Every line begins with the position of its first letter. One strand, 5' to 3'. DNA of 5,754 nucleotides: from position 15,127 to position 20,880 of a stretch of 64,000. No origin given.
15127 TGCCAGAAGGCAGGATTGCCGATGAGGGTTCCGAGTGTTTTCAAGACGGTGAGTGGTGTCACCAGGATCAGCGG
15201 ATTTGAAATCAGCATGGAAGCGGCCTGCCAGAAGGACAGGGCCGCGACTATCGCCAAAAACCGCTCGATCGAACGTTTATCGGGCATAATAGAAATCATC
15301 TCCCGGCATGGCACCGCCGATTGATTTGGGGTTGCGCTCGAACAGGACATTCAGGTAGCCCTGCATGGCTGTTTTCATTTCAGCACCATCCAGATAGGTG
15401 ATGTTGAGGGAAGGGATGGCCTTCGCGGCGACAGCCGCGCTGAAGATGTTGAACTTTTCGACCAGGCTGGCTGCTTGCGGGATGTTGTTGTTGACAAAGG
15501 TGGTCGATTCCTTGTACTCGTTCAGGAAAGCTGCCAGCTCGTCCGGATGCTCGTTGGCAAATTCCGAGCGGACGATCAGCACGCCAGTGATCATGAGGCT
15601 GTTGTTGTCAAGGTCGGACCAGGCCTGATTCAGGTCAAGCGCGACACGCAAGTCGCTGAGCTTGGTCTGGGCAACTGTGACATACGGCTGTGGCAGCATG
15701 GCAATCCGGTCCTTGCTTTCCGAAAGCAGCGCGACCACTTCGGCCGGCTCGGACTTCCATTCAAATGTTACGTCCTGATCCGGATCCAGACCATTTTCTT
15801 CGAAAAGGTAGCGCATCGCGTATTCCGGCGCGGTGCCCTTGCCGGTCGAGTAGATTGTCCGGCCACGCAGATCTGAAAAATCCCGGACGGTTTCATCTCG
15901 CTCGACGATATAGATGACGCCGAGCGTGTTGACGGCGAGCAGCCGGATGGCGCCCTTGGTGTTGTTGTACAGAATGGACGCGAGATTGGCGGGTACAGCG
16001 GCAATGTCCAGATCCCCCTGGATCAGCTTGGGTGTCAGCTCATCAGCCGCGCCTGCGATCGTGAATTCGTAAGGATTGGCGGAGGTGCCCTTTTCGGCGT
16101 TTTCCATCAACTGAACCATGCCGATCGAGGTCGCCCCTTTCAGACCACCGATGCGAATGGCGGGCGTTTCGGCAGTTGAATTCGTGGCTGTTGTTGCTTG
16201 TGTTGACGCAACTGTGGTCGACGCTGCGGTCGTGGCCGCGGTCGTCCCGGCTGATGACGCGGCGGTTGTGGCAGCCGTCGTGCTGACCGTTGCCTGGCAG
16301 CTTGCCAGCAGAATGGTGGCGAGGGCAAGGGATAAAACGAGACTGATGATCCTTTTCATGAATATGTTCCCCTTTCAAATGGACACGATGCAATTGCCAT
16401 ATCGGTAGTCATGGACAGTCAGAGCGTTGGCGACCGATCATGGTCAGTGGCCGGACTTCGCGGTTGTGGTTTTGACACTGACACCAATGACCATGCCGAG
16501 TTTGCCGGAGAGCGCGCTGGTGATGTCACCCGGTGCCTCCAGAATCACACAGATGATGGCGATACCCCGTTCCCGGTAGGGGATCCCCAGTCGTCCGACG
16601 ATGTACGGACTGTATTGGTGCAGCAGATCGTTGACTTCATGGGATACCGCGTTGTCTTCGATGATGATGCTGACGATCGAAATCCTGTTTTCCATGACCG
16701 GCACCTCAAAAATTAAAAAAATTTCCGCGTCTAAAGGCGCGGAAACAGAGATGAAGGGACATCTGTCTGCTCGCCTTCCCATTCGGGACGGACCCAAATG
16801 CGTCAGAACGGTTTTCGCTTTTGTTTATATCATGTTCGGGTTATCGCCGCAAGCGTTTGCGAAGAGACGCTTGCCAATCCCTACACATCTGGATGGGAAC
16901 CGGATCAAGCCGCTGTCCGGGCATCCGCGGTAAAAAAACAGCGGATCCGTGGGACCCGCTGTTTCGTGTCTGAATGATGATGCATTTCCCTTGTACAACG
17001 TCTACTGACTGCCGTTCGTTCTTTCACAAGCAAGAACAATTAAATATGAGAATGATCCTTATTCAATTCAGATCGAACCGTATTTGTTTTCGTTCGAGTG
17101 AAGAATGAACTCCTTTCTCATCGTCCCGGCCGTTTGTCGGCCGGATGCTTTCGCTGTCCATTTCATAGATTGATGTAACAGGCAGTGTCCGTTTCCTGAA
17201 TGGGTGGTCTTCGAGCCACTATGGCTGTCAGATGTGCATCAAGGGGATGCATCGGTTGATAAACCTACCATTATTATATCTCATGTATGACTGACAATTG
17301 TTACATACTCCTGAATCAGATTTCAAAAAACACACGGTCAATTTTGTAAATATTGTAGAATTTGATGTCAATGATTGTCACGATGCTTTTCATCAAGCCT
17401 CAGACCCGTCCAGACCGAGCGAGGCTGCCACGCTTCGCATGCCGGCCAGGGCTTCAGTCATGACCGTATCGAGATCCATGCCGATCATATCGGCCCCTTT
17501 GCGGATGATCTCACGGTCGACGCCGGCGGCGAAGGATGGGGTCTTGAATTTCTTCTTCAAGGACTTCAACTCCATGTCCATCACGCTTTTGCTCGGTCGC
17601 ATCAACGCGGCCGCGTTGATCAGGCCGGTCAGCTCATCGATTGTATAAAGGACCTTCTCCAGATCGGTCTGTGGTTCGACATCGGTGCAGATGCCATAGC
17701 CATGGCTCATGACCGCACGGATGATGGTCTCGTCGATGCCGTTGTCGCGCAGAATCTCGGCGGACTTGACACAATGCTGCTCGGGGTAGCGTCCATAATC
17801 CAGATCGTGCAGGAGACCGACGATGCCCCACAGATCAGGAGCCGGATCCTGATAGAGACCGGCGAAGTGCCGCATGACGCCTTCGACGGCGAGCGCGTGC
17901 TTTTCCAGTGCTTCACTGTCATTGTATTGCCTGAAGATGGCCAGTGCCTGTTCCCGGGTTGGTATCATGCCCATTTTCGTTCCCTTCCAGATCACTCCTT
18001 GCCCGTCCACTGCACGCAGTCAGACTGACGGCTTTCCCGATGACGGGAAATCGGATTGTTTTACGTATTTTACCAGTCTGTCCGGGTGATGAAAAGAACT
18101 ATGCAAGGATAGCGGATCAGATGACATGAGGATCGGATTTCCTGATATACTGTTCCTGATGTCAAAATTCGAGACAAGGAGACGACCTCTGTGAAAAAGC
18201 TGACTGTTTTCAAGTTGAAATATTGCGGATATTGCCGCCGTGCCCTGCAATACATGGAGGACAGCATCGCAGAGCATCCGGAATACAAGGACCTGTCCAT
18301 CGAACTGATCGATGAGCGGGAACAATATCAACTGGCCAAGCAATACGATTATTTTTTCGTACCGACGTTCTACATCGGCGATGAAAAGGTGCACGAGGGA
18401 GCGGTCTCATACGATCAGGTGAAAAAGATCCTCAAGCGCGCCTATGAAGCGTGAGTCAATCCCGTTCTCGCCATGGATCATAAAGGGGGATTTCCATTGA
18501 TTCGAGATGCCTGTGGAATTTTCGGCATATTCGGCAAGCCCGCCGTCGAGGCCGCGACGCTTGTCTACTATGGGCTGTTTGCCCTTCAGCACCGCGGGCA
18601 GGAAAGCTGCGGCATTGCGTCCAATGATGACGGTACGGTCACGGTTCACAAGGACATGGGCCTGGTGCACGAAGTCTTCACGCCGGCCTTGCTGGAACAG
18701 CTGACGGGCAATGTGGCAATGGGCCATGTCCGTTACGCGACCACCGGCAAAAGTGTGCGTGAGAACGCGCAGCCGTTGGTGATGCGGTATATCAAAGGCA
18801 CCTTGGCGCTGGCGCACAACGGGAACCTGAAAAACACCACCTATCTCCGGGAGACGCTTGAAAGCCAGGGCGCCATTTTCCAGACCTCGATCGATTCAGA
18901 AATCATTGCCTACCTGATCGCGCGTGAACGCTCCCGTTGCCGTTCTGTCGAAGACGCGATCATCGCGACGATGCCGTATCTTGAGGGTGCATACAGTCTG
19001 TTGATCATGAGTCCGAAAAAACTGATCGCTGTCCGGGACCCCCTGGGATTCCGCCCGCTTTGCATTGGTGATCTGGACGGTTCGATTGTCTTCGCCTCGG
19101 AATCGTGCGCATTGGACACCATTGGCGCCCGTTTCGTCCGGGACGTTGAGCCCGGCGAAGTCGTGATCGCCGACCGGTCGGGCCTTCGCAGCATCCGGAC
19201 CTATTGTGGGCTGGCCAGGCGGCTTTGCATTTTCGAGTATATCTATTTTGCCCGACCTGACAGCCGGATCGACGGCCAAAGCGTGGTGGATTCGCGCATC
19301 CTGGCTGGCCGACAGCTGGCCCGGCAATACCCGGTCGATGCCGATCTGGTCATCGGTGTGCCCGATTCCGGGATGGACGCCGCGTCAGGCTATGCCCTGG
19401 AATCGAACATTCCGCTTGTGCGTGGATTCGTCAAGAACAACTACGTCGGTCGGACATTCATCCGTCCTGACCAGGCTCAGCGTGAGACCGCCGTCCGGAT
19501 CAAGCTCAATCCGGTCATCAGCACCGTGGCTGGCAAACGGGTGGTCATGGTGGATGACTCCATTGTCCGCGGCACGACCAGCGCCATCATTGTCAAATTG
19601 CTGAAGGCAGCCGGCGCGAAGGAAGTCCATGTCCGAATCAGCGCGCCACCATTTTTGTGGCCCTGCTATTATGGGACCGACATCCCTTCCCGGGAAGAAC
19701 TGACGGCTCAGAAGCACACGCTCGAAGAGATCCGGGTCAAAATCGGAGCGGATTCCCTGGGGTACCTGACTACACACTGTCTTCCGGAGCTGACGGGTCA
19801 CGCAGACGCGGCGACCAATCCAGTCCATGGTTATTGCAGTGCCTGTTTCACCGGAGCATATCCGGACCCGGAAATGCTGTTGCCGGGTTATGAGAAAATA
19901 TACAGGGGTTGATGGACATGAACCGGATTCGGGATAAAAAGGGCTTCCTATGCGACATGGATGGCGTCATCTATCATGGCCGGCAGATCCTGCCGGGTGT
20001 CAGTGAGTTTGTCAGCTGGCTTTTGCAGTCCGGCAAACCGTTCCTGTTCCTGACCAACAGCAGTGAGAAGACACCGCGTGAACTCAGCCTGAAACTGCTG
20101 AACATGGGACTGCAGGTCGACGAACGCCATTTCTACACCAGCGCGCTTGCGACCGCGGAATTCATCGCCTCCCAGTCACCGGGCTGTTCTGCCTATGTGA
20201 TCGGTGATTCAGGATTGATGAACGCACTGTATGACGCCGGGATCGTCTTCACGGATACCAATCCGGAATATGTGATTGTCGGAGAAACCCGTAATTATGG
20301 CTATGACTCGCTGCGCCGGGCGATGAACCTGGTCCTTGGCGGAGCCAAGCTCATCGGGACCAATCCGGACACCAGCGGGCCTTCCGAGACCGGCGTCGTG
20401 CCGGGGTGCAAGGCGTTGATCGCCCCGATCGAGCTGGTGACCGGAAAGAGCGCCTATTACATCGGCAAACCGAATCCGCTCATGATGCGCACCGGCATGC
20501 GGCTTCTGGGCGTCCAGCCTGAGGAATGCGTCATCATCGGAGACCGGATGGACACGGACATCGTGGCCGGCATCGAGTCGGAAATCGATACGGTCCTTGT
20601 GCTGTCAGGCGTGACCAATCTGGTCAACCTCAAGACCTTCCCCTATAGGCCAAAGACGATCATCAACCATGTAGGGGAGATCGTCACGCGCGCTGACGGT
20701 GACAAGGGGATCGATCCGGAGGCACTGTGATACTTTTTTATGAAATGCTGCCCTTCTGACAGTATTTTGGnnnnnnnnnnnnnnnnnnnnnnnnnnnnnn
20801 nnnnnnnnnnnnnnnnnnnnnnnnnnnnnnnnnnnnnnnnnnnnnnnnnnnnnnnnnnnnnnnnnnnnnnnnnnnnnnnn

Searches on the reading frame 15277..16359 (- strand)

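Call 69: search_protein_families(library=pfam, proteins=[window:15277-16359:-], max_evalue=0.00001)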
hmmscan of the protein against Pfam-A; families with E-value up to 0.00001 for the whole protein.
window:15277-16359:- (360 aa): 3 families
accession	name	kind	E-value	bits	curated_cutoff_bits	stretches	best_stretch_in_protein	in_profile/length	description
PF13379.11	NMT1_2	-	2.4e-07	31.2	24.7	1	103-291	43-240/252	NMT1-like family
PF12974.12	Phosphonate-bd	-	3.8e-07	30.2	27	1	96-298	30-224/242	ABC transporter, phosphonate, periplasmic substrate-binding protein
PF09084.16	NMT1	-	8.7e-07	29.5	20.5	0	149-292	76-212/216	NMT1/THI5 like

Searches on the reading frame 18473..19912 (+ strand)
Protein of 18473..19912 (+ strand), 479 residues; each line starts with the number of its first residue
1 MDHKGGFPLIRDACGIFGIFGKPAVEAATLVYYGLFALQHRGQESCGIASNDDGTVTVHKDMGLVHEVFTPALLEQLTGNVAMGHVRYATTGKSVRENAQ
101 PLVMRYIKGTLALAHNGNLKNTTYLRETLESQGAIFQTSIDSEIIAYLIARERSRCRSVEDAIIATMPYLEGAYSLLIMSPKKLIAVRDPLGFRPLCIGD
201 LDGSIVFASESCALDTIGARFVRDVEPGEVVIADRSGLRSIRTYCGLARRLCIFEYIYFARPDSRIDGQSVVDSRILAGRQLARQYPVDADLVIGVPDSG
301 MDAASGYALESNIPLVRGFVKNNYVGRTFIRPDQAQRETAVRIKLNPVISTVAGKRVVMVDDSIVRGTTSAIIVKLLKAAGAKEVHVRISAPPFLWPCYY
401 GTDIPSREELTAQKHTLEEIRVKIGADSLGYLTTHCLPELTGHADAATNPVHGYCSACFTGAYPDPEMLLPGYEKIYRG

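Call 69: search_protein_families(library=pfam, proteins=[window:18473-19912:+], max_evalue=0.00001)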
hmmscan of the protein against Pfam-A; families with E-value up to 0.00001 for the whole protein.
window:18473-19912:+ (479 aa): 4 families
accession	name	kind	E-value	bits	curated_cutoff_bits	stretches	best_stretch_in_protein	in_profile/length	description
PF13522.11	GATase_6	-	4.6e-20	72.4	27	1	78-210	9-130/130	Glutamine amidotransferase domain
PF13537.11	GATase_7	-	6.7e-19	68.6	25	1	93-214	7-121/123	Glutamine amidotransferase domain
PF13230.11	GATase_4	-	9.7e-07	28.4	23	1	47-123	37-115/272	Glutamine amidotransferases class-II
PF00156.33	Pribosyltran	-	4e-06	26.7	26.3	1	282-387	22-120/158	Phosphoribosyl transferase domain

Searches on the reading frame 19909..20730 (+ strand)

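Call 69: search_protein_families(library=pfam, proteins=[window:19909-20730:+], max_evalue=0.00001)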
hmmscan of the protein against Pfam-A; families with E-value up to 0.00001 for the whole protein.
window:19909-20730:+ (273 aa): 4 families
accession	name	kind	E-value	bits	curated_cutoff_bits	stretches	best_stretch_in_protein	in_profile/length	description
PF13344.12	Hydrolase_6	-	2.6e-25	88.8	27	1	13-112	1-100/101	Haloacid dehalogenase-like hydrolase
PF13242.12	Hydrolase_like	-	2e-22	79.3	22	1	185-257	2-74/75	HAD-hyrolase-like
PF00702.32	Hydrolase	-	4.2e-12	47.3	26.4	1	11-222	2-188/191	haloacid dehalogenase-like hydrolase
PF13419.12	HAD_2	-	1.7e-06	28.7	23.8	1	174-231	122-178/178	Haloacid dehalogenase-like hydrolase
